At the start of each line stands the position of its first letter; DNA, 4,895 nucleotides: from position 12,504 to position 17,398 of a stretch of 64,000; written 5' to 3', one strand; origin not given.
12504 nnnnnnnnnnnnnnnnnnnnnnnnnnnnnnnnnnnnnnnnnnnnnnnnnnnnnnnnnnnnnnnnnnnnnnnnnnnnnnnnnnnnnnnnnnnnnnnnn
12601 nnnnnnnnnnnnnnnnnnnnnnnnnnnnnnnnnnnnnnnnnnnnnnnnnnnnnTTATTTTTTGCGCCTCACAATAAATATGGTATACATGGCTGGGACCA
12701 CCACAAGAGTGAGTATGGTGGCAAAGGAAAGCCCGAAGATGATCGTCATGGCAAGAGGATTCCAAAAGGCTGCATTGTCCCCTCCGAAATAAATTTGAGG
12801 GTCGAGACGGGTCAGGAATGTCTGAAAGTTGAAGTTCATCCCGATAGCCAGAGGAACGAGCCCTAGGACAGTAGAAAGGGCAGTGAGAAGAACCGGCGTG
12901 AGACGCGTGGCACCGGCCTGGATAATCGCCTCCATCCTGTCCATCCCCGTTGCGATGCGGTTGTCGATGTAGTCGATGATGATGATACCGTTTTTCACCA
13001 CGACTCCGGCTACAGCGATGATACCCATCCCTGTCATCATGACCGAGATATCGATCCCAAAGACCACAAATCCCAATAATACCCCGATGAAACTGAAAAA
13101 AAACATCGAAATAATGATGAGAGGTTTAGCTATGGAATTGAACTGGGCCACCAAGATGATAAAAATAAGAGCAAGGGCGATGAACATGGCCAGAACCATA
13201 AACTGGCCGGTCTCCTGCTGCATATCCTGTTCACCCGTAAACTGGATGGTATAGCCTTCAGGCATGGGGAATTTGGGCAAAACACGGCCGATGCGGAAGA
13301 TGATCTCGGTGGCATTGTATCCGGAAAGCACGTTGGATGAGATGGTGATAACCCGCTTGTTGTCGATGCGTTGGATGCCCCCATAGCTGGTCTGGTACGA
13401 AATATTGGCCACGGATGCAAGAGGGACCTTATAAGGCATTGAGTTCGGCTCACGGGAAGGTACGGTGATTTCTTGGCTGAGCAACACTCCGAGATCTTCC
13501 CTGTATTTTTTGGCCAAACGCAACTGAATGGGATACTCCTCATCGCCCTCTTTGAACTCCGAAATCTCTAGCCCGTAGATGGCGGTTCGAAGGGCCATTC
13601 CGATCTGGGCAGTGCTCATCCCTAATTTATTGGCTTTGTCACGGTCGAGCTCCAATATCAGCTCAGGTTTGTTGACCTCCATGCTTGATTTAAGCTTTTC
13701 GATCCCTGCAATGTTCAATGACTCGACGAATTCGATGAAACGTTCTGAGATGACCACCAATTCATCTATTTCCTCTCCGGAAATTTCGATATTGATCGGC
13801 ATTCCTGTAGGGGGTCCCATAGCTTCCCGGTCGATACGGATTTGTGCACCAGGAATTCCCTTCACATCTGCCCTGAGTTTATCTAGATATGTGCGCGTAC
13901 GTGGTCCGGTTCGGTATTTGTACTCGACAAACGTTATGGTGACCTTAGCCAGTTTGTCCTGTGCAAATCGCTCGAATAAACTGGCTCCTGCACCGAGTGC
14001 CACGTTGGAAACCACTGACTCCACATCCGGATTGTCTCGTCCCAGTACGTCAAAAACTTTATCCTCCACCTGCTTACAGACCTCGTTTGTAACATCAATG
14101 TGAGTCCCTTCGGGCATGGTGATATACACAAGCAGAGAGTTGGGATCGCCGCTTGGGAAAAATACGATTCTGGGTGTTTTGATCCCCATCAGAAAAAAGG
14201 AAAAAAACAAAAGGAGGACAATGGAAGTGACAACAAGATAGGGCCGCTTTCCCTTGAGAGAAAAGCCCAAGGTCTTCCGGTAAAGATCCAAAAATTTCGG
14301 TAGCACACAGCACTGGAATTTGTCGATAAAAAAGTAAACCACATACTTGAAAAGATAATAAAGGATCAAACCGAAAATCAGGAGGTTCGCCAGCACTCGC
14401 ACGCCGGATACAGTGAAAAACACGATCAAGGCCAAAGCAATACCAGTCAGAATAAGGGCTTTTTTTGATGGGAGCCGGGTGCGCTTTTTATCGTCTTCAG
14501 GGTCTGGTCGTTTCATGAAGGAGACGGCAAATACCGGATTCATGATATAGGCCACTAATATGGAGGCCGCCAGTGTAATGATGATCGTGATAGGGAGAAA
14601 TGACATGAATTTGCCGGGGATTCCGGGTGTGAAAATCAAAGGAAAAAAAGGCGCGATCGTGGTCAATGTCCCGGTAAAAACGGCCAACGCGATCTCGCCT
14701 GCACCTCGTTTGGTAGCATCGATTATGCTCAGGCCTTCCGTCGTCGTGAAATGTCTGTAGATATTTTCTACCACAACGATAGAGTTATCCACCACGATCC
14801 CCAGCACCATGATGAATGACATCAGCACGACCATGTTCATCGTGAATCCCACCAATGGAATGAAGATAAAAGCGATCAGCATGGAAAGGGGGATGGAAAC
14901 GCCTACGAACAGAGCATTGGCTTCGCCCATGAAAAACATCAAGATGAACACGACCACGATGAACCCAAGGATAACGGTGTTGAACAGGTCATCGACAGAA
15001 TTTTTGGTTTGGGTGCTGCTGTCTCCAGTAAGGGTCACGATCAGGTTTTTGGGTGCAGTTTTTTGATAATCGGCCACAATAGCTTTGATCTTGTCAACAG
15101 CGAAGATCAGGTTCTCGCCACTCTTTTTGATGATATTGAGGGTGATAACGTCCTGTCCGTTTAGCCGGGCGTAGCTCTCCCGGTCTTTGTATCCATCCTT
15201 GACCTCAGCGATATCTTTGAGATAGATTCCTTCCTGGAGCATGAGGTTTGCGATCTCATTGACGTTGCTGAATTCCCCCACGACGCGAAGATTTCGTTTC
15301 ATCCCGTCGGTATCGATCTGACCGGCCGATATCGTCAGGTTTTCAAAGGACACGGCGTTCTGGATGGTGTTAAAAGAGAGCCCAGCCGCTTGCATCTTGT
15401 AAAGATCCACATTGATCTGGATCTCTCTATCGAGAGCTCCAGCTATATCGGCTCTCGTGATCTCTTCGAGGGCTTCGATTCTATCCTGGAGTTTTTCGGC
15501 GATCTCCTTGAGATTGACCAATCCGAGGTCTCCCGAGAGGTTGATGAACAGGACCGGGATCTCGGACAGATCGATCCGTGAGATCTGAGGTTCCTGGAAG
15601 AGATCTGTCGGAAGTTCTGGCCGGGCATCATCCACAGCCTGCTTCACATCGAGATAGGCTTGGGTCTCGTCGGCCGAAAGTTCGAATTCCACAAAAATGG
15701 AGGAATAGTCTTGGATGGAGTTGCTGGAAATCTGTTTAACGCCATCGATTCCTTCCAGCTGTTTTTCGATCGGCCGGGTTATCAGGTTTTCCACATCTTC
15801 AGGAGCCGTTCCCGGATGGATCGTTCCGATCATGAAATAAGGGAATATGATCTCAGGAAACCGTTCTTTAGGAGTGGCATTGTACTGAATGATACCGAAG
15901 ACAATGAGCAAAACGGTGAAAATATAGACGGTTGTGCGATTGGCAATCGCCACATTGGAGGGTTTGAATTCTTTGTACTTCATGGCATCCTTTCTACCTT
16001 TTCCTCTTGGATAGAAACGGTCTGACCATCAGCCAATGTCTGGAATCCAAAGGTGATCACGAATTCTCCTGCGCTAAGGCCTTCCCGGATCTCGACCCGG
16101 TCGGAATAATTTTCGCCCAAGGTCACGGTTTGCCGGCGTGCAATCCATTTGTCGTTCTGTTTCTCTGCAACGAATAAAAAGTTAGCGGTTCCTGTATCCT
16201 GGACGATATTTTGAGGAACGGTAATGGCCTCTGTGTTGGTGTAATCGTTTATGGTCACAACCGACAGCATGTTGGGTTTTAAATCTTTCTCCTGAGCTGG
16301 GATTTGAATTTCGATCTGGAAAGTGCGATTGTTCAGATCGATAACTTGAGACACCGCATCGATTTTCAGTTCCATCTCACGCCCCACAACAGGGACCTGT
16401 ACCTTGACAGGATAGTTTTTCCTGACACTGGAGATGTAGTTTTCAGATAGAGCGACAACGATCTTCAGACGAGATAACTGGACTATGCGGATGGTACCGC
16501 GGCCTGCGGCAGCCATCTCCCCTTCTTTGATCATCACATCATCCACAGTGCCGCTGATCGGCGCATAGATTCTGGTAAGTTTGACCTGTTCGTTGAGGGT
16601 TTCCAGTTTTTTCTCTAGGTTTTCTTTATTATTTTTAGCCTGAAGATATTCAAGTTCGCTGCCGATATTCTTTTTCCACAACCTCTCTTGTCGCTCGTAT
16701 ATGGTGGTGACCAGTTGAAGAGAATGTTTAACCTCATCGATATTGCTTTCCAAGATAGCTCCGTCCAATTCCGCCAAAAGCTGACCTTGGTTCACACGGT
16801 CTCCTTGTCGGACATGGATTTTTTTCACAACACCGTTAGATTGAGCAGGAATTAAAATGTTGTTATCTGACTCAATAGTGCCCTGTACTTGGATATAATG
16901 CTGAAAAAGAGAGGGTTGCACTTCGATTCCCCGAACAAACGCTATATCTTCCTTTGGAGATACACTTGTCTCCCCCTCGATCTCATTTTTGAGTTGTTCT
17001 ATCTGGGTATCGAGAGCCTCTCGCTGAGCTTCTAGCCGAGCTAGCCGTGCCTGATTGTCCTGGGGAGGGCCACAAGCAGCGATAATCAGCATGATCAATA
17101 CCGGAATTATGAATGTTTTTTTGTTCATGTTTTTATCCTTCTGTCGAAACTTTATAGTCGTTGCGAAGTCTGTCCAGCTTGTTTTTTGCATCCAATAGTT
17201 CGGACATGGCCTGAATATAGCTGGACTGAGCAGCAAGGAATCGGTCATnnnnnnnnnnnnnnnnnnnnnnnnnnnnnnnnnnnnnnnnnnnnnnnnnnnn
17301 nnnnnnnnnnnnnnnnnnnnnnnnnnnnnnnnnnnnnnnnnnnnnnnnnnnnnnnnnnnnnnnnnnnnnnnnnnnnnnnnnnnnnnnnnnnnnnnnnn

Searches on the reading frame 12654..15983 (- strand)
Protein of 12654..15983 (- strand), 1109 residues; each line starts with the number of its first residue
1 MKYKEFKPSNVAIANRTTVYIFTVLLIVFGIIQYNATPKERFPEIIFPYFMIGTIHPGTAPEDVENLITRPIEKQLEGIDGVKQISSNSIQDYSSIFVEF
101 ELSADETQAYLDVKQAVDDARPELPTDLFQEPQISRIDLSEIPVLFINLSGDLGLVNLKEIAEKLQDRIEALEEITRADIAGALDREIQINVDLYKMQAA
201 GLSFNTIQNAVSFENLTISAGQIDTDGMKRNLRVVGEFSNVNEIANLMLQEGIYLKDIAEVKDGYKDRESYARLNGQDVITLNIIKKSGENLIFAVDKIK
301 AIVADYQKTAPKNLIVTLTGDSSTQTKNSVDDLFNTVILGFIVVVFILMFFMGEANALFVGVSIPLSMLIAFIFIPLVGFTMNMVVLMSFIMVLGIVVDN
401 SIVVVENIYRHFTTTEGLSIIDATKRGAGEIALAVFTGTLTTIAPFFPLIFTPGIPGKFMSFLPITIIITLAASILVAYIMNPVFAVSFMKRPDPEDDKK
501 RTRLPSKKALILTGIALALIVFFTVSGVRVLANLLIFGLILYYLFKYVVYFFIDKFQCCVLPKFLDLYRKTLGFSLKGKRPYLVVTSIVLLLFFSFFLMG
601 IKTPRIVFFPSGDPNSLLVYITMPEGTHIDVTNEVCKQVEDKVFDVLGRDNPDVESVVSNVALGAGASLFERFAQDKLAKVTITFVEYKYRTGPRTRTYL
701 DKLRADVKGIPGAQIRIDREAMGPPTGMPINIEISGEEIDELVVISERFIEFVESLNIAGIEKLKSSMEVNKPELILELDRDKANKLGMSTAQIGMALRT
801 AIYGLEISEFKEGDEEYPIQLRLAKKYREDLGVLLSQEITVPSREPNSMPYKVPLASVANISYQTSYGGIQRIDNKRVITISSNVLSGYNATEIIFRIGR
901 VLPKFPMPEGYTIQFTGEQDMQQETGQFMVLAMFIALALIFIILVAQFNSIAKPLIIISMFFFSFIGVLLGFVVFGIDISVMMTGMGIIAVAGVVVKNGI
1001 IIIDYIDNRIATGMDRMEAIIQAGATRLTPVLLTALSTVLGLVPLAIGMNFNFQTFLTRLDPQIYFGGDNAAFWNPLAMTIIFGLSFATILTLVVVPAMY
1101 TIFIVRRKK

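Call 11: search_protein_families(library=pfam, proteins=[window:12654-15983:-], max_evalue=0.001)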
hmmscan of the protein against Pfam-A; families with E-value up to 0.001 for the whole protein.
window:12654-15983:- (1109 aa): 2 families
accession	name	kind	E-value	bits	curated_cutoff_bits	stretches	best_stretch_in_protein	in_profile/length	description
PF00873.25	ACR_tran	-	1.7e-183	612.5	28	1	9-1103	2-1020/1021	AcrB/AcrD/AcrF family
PF03176.21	MMPL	-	2.1e-07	30.6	20.5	2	897-1046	109-266/333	MMPL family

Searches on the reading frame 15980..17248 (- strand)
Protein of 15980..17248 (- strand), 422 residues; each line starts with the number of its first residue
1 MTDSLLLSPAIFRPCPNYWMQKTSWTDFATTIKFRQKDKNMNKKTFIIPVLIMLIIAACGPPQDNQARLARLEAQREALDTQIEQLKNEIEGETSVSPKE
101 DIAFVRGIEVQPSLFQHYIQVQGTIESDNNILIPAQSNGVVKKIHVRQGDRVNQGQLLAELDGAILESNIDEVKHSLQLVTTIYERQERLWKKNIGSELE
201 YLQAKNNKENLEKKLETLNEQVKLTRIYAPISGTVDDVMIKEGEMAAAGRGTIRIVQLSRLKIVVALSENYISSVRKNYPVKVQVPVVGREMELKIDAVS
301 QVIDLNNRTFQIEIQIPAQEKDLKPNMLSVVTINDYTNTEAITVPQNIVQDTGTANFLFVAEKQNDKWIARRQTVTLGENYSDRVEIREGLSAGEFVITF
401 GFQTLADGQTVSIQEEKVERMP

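Call 11: search_protein_families(library=pfam, proteins=[window:15980-17248:-], max_evalue=0.001)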
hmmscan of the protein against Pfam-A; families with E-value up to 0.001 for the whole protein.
window:15980-17248:- (422 aa): 5 families
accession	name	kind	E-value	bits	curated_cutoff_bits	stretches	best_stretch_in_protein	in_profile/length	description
PF16576.10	HlyD_D23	-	9.1e-24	84.4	30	1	116-328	3-213/214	Barrel-sandwich domain of CusB or HlyD membrane-fusion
PF13437.12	HlyD_3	-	1.3e-16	61.6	22.2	1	227-325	2-105/106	HlyD family secretion protein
PF13533.13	Biotin_lipoyl_2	-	1.8e-10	40.8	29.8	1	135-162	5-32/32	Biotin-lipoyl like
PF00364.28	Biotin_lipoyl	-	3e-08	33.8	22.1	1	132-161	44-73/73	Biotin-requiring enzyme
PF13375.12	RnfC_N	-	2.1e-05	25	25.6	0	125-168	24-67/101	RnfC Barrel sandwich hybrid domain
